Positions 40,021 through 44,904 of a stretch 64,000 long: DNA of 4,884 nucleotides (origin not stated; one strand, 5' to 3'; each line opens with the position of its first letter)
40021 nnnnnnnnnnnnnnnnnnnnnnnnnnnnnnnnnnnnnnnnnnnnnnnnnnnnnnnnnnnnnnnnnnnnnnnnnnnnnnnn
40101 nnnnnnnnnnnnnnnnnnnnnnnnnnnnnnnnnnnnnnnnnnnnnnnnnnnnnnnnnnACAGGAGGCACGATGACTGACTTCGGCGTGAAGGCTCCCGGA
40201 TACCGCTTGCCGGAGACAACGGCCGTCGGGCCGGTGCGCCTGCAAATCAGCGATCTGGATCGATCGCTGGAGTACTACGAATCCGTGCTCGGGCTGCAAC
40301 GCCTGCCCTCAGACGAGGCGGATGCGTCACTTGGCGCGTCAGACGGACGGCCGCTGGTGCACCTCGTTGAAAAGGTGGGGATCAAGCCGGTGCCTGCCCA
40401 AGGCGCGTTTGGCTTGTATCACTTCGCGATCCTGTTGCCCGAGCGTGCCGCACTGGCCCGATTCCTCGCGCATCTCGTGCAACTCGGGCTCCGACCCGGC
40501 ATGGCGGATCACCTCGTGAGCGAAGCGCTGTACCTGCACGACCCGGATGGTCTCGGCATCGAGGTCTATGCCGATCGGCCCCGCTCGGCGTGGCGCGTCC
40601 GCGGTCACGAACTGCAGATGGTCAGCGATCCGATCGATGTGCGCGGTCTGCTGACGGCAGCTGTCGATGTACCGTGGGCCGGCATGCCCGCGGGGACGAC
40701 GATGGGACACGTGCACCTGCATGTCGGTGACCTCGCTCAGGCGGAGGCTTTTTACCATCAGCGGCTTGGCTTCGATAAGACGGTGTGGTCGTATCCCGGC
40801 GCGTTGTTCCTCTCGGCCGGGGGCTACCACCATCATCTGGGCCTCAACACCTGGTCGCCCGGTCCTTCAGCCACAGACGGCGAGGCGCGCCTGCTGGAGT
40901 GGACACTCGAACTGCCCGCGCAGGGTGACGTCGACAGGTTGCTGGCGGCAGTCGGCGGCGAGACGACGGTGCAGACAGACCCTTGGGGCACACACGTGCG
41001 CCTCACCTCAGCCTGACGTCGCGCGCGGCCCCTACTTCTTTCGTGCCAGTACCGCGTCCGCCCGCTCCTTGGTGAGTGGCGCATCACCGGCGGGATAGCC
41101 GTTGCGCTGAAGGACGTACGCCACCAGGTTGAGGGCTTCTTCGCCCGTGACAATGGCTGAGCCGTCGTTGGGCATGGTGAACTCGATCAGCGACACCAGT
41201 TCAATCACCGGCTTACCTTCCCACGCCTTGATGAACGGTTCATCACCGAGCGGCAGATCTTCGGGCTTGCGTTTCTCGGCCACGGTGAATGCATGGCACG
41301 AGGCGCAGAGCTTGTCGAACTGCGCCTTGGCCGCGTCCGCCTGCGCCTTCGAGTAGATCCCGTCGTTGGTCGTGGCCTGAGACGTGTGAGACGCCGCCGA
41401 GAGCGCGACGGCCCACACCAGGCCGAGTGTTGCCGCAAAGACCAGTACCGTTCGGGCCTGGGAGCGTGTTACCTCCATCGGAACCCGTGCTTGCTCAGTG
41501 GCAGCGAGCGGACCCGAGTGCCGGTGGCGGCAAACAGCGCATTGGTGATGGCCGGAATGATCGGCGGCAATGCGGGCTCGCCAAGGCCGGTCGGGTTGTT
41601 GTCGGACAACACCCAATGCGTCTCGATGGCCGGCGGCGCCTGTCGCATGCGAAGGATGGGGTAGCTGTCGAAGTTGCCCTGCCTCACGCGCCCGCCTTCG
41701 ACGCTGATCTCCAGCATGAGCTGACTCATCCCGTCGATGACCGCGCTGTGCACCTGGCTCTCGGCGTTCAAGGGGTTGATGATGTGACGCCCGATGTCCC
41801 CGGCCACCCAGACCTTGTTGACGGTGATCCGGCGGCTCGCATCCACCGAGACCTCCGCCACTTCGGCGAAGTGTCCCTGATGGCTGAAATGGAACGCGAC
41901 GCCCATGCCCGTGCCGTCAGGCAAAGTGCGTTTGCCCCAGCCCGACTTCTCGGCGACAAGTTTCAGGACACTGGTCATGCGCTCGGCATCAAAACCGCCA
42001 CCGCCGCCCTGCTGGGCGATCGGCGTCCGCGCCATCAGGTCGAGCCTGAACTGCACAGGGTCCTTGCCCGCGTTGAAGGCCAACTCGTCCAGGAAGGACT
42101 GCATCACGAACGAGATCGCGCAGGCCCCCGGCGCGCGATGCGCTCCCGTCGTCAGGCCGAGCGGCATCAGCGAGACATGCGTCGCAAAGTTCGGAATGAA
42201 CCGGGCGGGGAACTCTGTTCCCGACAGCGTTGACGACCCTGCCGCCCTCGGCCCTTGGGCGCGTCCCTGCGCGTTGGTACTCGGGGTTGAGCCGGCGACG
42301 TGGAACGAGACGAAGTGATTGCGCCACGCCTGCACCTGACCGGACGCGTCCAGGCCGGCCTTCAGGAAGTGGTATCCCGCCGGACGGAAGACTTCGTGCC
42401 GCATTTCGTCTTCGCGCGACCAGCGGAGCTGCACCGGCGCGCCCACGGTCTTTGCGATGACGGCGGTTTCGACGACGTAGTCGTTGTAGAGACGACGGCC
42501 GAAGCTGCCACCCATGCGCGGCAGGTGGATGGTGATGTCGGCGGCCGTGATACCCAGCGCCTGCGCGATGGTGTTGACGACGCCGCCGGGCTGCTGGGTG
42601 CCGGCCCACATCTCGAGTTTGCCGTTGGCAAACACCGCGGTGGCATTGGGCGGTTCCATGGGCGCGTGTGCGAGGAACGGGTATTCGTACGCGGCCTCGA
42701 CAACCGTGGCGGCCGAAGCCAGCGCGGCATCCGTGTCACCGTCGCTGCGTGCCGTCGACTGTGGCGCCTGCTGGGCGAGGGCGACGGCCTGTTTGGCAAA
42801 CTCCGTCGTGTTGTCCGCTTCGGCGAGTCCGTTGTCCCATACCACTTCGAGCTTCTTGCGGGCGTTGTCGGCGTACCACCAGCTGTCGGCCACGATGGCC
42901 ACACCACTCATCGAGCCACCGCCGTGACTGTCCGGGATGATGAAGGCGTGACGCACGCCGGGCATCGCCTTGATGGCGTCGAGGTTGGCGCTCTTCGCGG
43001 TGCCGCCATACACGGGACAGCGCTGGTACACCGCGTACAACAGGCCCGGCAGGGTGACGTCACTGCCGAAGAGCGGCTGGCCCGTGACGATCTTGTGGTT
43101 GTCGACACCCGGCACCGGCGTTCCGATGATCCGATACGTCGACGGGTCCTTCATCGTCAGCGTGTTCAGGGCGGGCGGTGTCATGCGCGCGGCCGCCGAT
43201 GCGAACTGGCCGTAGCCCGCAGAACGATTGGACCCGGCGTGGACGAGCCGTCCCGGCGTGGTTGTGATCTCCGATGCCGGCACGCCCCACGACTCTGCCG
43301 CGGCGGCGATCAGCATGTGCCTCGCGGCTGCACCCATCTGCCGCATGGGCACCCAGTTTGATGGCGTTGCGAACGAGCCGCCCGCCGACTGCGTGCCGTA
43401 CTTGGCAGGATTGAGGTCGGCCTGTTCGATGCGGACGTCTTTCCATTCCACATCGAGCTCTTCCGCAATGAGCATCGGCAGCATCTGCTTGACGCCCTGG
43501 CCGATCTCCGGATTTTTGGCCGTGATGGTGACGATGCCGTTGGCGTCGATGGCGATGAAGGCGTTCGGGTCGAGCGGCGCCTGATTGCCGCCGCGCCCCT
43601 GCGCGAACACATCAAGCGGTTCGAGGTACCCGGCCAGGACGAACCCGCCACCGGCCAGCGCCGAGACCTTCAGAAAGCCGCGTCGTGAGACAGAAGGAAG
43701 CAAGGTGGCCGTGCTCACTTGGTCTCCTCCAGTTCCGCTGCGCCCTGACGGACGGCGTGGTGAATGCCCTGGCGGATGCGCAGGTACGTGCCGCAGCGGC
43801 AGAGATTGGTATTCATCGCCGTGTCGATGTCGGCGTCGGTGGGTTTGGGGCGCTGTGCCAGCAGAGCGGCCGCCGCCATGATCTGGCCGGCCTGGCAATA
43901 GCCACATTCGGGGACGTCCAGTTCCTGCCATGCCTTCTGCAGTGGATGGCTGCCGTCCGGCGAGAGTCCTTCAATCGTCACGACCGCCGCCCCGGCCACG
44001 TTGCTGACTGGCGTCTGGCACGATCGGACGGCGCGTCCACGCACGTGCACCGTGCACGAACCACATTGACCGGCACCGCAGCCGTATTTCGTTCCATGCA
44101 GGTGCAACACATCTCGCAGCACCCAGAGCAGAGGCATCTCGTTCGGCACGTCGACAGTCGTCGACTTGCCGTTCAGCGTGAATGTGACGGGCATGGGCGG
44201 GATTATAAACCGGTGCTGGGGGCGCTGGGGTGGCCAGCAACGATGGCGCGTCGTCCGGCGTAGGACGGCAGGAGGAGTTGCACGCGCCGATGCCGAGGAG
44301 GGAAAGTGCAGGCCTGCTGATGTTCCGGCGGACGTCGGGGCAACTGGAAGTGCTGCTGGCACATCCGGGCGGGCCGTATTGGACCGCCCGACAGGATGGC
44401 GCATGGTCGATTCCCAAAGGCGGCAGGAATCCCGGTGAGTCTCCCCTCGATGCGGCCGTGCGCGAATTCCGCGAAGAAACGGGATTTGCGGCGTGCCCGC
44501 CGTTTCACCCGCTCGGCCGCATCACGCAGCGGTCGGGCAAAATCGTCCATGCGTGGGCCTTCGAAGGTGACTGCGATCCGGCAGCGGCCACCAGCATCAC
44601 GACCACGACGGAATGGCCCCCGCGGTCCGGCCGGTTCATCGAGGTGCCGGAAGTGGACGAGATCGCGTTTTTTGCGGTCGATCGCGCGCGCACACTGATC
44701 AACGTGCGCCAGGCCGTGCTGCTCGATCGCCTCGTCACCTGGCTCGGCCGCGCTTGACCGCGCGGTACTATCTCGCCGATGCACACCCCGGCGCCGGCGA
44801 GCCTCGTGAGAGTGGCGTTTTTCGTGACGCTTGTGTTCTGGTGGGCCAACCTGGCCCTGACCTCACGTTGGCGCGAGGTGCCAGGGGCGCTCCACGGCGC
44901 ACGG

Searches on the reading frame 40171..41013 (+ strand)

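Call 73: search_protein_families(library=pfam, proteins=[window:40171-41013:+], max_evalue=0.00001)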
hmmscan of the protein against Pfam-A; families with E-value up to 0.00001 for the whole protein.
window:40171-41013:+ (281 aa): 2 families
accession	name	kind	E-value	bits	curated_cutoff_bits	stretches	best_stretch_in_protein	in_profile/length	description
PF00903.31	Glyoxalase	-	7e-15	55.9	20.6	1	20-132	3-121/121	Glyoxalase/Bleomycin resistance protein/Dioxygenase superfamily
PF22677.2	Ble-like_N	-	2.8e-07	30.6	24.5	0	180-201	4-25/41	Bleomycin resistance protein-like N-terminal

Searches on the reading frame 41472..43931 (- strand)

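Call 73: search_protein_families(library=pfam, proteins=[window:41472-43931:-], max_evalue=0.00001)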
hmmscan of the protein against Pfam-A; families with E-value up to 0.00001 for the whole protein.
window:41472-43931:- (820 aa): 2 families
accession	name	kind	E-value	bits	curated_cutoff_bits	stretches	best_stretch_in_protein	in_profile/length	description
PF02738.23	MoCoBD_1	-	1.6e-36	126.1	27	1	390-630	6-241/244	Molybdopterin cofactor-binding domain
PF20256.3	MoCoBD_2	-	4.8e-27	95.6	27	2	121-251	46-174/283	Molybdopterin cofactor-binding domain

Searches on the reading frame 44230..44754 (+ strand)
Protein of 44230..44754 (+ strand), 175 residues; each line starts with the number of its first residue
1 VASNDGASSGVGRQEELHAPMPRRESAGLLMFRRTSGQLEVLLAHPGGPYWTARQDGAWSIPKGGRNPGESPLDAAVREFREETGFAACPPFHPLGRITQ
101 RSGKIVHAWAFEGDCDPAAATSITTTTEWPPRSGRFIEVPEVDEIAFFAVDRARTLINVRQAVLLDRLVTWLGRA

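Call 73: search_protein_families(library=pfam, proteins=[window:44230-44754:+], max_evalue=0.00001)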
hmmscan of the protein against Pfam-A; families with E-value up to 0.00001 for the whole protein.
window:44230-44754:+ (175 aa): 1 family
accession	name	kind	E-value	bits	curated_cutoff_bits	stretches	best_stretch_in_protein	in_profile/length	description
PF00293.34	NUDIX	-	9.4e-14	52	21.1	1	23-160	2-126/134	NUDIX domain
